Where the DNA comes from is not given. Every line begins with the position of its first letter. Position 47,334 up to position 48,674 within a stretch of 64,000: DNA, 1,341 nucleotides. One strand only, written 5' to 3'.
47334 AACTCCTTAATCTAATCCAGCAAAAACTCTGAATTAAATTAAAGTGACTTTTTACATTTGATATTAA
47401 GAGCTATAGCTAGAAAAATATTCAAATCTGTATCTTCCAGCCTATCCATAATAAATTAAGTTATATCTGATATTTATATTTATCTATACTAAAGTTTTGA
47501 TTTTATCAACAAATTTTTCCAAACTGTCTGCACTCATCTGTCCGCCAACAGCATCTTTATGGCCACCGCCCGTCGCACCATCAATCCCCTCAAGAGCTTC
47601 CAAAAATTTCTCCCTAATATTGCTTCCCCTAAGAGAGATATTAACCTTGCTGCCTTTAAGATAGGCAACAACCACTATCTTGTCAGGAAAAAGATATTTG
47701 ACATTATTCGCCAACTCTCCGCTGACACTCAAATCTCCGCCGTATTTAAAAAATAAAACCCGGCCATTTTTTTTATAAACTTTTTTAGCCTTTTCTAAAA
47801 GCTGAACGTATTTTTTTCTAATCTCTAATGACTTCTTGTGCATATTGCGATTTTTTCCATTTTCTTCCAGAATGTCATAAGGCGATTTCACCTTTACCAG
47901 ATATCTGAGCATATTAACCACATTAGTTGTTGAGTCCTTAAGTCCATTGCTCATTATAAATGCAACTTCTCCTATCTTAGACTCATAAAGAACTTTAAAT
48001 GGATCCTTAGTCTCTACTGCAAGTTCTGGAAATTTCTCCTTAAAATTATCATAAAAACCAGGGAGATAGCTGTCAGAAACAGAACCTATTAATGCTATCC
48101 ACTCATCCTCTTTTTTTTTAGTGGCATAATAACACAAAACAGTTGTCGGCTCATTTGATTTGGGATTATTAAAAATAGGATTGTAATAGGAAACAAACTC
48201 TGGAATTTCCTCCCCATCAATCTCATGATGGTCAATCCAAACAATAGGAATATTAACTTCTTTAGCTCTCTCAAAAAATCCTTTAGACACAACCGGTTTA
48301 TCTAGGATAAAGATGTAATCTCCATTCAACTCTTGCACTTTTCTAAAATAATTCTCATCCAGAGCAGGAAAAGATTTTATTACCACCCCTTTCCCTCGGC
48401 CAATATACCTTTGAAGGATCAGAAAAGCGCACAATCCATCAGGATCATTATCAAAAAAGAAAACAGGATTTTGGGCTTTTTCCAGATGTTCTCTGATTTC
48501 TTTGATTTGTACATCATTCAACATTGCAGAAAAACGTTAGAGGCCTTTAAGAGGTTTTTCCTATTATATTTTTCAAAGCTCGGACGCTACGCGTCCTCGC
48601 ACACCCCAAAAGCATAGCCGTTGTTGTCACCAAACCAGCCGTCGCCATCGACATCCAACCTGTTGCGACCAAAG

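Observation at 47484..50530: Candidate c-di-AMP turnover operon: DisA-like diadenylate cyclase, unknown protein, DHH/DHHA1 phosphoesterase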

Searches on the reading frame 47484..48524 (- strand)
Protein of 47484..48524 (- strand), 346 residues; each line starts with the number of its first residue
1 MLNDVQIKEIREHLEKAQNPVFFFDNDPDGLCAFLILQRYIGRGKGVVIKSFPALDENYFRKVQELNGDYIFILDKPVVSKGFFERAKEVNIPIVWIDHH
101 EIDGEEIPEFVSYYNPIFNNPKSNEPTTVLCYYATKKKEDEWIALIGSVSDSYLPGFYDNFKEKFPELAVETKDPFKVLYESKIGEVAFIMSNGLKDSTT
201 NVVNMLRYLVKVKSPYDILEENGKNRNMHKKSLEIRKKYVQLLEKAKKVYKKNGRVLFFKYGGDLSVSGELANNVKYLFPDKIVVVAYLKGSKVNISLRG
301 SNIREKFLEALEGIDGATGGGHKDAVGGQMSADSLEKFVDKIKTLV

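Call 4: search_protein_families(library=ncbifam, proteins=[window:47484-48524:-], max_evalue=0.1)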
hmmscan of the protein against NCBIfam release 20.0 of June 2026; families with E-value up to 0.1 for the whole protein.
window:47484-48524:- (346 aa): 4 families
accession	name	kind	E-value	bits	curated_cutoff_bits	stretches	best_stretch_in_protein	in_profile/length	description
TIGR00644.1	recJ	equivalog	3.3e-11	42.2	396.9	2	7-131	44-172/546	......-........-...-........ exonuclease RecJ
NF053576.1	RecJ_archaeal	equivalog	1.4e-09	37.3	360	2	8-149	2-147/452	RecJ family nuclease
NF040701.1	RecJ_Meth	equivalog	1.9e-05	23.6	550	1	26-151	16-147/449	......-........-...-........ exonuclease RecJ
NF008290.0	PRK11070.1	equivalog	0.045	12.2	900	0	62-119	124-180/577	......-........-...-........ exonuclease RecJ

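Call 5: search_protein_families(library=pfam, proteins=[window:47484-48524:-], max_evalue=0.1)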
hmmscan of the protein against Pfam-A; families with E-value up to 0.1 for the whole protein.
window:47484-48524:- (346 aa): 2 families
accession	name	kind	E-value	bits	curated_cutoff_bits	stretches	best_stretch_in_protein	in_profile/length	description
PF02272.25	DHHA1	-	4.9e-09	37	25.9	1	259-345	9-99/102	DHHA1 domain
PF01368.27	DHH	-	3.3e-06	27.8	28.1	1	25-117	7-87/125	DHH family, N-terminal domain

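Call 8: search_solved_structures(query=window:47484-48524:-, max_evalue=0.01, show_alignments=2)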
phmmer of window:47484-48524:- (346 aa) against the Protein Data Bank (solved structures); distinct sequences matched with E-value up to 0.01: 1.
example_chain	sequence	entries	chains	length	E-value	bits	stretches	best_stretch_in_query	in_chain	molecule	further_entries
7bhi_A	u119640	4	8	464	1.9e-05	27.1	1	8-158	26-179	Conserved protein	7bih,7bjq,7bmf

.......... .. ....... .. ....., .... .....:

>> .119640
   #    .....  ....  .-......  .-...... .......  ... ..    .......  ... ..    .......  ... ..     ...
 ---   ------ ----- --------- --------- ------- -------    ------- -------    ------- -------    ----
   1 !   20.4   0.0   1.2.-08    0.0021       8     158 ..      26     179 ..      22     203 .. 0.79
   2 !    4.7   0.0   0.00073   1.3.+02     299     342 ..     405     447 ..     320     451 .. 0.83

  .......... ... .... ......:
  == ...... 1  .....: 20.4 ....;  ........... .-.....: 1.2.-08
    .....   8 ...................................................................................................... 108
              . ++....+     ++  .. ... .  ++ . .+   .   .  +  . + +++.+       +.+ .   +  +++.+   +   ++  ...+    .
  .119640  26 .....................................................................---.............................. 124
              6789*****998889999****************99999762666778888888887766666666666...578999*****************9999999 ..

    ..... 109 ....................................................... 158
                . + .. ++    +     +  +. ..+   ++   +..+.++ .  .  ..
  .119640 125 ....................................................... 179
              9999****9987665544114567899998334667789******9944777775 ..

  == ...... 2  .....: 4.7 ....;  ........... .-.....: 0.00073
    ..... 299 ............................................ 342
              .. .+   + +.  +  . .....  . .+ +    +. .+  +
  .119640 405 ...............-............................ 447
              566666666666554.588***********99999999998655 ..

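Call 33: find_homologous_proteins(query=window:47484-48524:-, max_evalue=0.001)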
Query window:47484-48524:- (346 aa): 2551 proteins with E <= 0.001 among 4570 candidates; the best 120 are listed.
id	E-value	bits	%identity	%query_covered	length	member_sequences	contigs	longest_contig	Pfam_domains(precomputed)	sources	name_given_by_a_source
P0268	8.6e-228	773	100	100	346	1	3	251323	PF01368.28,PF02272.25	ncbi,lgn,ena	ncbi:MAG: DHH family phosphoesterase [Nanoarchaeota archaeon]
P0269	5.4e-202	688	86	100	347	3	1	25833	PF01368.28,PF02272.25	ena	-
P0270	7.9e-182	622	77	100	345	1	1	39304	PF01368.28,PF02272.25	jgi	jgi:single-stranded DNA-specific DHH superfamily exonuclease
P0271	1.9e-153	529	65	100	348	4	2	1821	PF01368.28,PF02272.25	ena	-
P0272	3.8e-153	528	66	100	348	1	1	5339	PF01368.28,PF02272.25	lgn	-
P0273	1.5e-152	526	66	99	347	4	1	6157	PF01368.28,PF02272.25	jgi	-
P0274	7.4e-150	517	64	100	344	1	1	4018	PF01368.28,PF02272.25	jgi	jgi:single-stranded DNA-specific DHH superfamily exonuclease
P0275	1.5e-149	516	65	100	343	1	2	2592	PF01368.28,PF02272.25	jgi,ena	-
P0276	5.5e-149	514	64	98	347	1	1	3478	PF01368.28,PF02272.25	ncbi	-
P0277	1.1e-148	513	64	98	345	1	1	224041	PF01368.28,PF02272.25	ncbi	ncbi:MAG: DHHA1 domain-containing protein [archaeon]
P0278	2.5e-148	512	63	100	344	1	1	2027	PF01368.28,PF02272.25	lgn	-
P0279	3.0e-148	512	62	98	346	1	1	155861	PF01368.28,PF02272.25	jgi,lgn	jgi:single-stranded DNA-specific DHH superfamily exonuclease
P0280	4.3e-148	511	63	100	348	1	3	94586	PF01368.28,PF02272.25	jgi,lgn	jgi:single-stranded DNA-specific DHH superfamily exonuclease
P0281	7.0e-147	507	64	99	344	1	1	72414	PF01368.28,PF02272.25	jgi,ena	-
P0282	1.3e-146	506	62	100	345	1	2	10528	PF01368.28,PF02272.25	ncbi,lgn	-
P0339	4.2e-138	478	60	100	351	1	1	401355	PF01368.28,PF02272.25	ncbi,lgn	-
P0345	1.4e-137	476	58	100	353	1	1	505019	PF01368.28,PF02272.25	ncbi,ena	-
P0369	1.9e-136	473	61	98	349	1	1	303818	PF01368.28,PF02272.25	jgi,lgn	jgi:single-stranded DNA-specific DHH superfamily exonuclease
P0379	3.4e-136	472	56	100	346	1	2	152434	PF01368.28,PF02272.25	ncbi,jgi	-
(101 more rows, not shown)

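Call 38: search_solved_structures(query=A2, max_evalue=1, show_alignments=0)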
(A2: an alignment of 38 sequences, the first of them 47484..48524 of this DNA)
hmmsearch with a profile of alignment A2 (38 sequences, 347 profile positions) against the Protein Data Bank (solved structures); distinct sequences matched with E-value up to 1: 7.
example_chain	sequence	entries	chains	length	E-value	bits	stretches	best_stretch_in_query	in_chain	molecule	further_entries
7bhi_A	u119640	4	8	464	1.1e-06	31.3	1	9-153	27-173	Conserved protein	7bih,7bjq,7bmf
5x4h_A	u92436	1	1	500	1.7e-05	27.4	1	6-152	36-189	Uncharacterized protein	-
7ykv_A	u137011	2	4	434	3e-05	26.6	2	263-346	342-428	archaeal nuclease RecJ2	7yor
6tvv_A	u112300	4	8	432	3.6e-05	26.3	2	263-346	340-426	MjaRecJ | nuclease RecJ2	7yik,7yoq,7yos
5x4i_A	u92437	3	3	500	3.8e-05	26.2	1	6-152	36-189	Uncharacterized protein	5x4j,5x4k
9r7o_A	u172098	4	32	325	0.0055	19.1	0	71-157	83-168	DHH family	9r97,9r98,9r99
5ghr_A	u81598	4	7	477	0.18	14.1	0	266-344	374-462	SsDNA-specific exonuclease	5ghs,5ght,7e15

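Call 50: predict_structure(alignment_id=A2)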
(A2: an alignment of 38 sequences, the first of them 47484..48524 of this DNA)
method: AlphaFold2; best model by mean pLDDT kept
length: 346 residues; sequences in the alignment: 38
mean_pLDDT: 93.3   pTM: 0.90
mean pLDDT of the five models: 93.3, 93.1, 92.8, 92.4, 91.9
residues with pLDDT >= 90: 293; 70-90: 52; 50-70: 1; < 50: 0
segments of 3 or more residues with pLDDT < 50: none
pLDDT, mean of each block of 10 residues (from residue 1): 93 97 96 98 95 86 96 94 95 95 86 90 91 95 97 94 96 96 97 92 95 95 93 94 92 86 89 94 94 93 93 89 90 94 92
secondary structure, 60 per line:
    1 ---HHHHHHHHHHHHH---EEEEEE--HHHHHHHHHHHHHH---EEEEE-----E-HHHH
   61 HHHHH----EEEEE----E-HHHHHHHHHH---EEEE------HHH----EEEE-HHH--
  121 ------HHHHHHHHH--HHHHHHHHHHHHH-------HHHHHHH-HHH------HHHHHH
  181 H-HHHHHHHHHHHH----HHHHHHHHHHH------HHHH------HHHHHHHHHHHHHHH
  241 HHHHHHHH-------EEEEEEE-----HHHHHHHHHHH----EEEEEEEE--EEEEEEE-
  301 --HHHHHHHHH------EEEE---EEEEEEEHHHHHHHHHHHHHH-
elements in order: H4-16 E20-25 H28-41 E45-49 H57-65 E70-74 H81-90 E94-97 E111-114 H127-135 H138-150 H158-164 H175-181 H183-194 H199-209 H216-219 H226-248 E256-262 H268-278 E283-290 E293-299 H303-311 E318-321 E325-331 H332-345

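Call 53: fold_search(model_id=the predicted structure, library=pdb)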
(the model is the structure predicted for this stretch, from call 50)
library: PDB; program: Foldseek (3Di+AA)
matches with E <= 10: 1366; with E <= 0.001: 83
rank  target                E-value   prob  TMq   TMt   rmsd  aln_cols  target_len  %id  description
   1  7bjq_A                9.4e-18  1.00  0.69  0.56   6.4       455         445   15  Crystal structure of RecJCdc45 from Methanothermobacter thermoautotroficus in complex with ssDNA (released 2022-07-27)
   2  7bih_A                1.9e-16  1.00  0.73  0.58   6.2       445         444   15  Crystal structure of RecJ-Cdc45 from Methanothermobacter Thermoautotrophicus in the closed state. (released 2022-07-27)
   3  7bhi_A                1.9e-16  1.00  0.63  0.51   9.0       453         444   15  Crystal structure of RecJ-Cdc45 from Methanothermobacter Thermoautotrophicus (released 2022-07-20)
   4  7ykv_B                5.7e-16  1.00  0.62  0.52   6.8       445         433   15  The structure of archaeal nuclease RecJ2 from Methanocaldococcus jannaschii (released 2023-07-26)
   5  7e15_A                8.0e-16  1.00  0.48  0.38  11.7       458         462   16  Protein ternary complex working for DNA replication initiation (released 2021-10-06)
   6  7bih_B                1.0e-15  1.00  0.69  0.56   7.8       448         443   16  Crystal structure of RecJ-Cdc45 from Methanothermobacter Thermoautotrophicus in the closed state. (released 2022-07-27)
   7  5x4h                  1.8e-15  1.00  0.66  0.51   7.1       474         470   16  The crystal structure of Pyrococcus furiosus RecJ (wild-type) (released 2018-02-14)
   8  7bhi_B                1.9e-15  1.00  0.66  0.54   7.4       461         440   15  Crystal structure of RecJ-Cdc45 from Methanothermobacter Thermoautotrophicus (released 2022-07-20)
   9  7ykv_A                2.4e-15  1.00  0.64  0.53  11.9       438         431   16  The structure of archaeal nuclease RecJ2 from Methanocaldococcus jannaschii (released 2023-07-26)
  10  5ght                  2.7e-15  1.00  0.43  0.33  12.4       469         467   15  DNA replication protein (released 2016-10-12)
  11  5f55_A                3.0e-15  1.00  0.73  0.38   5.3       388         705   15  Structure of RecJ complexed with DNA (released 2016-06-15)
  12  5x4j                  4.5e-15  1.00  0.62  0.48  10.6       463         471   15  The crystal structure of Pyrococcus furiosus RecJ (Zn-soaking) (released 2018-02-14)
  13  5x4i                  7.1e-15  1.00  0.65  0.51   6.9       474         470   15  Pyrococcus furiosus RecJ (D83A, Mn-soaking) (released 2018-02-14)
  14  5f54                  7.6e-15  1.00  0.71  0.38   5.5       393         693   16  Structure of RecJ complexed with dTMP (released 2016-06-15)
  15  7e15_D                8.0e-15  1.00  0.48  0.38  11.8       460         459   15  Protein ternary complex working for DNA replication initiation (released 2021-10-06)
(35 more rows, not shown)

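Call 62: find_encoding_contigs(protein=P0345, flank=4000, max_places=1)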
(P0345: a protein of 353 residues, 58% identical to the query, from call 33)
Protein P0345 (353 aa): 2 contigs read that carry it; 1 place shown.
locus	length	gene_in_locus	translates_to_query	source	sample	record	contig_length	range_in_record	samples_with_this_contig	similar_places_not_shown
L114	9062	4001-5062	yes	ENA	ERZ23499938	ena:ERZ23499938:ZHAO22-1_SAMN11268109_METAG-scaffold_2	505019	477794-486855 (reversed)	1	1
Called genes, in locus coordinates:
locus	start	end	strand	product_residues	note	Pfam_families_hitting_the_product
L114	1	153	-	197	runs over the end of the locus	-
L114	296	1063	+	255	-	PF02002:TFIIE_alpha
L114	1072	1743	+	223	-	PF08551:DUF1751, PF01694:Rhomboid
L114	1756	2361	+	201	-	PF01944:SpoIIM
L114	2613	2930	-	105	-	-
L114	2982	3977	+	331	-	PF01916:DS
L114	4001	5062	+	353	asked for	PF01368:DHH (weak), PF02272:DHHA1 (weak)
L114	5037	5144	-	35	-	-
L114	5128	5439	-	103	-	-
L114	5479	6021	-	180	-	PF12844:HTH_19, PF13560:HTH_31 (weak), PF01381:HTH_3, PF00571:CBS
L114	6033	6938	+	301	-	-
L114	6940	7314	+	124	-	-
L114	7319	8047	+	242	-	-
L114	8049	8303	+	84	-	PF13560:HTH_31, PF01381:HTH_3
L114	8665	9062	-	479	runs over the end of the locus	PF00587:tRNA-synt_2b, PF03129:HGTP_anticodon, PF09180:ProRS-C_1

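Call 63: find_encoding_contigs(protein=P0379, flank=4000, max_places=1)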
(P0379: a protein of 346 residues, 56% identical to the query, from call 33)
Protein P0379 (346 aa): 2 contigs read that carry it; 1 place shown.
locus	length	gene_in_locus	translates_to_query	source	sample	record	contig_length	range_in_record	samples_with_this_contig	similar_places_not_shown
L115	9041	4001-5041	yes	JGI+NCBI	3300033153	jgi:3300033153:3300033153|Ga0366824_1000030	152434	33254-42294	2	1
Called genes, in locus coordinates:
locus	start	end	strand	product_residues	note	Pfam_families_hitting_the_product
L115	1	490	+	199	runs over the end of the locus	PF01944:SpoIIM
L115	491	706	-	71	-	-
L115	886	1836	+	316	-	PF01916:DS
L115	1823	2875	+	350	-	PF02784:Orn_Arg_deC_N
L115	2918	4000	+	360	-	PF02457:DAC, PF10635:DisA-linker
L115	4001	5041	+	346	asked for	PF01368:DHH (weak), PF02272:DHHA1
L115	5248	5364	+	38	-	-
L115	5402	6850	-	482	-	PF00587:tRNA-synt_2b, PF03129:HGTP_anticodon, PF09180:ProRS-C_1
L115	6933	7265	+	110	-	-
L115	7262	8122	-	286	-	PF00089:Trypsin, PF13365:Trypsin_2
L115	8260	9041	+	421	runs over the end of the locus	PF18195:GatD_N, PF00710:Asparaginase, PF17763:Asparaginase_C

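Call 64: find_encoding_contigs(protein=P0339, flank=4000, max_places=1)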
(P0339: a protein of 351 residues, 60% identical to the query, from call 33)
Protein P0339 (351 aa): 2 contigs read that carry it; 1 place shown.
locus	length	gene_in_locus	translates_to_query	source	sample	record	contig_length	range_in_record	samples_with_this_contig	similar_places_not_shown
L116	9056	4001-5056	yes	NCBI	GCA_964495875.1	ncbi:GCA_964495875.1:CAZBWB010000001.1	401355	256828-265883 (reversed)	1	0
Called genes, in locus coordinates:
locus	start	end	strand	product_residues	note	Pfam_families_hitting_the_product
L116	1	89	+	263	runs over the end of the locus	PF02002:TFIIE_alpha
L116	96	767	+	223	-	PF08551:DUF1751, PF01694:Rhomboid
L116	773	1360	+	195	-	PF01944:SpoIIM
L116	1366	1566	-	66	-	-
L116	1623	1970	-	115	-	PF02675:AdoMet_dc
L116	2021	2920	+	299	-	PF01916:DS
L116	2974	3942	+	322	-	PF01633:Choline_kinase (weak), PF01636:APH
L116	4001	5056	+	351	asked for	PF01368:DHH (weak), PF02272:DHHA1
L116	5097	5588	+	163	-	-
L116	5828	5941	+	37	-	-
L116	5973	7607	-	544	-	PF00587:tRNA-synt_2b, PF03129:HGTP_anticodon, PF09180:ProRS-C_1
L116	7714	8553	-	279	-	PF00089:Trypsin, PF13365:Trypsin_2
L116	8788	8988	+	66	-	PF05154:TM2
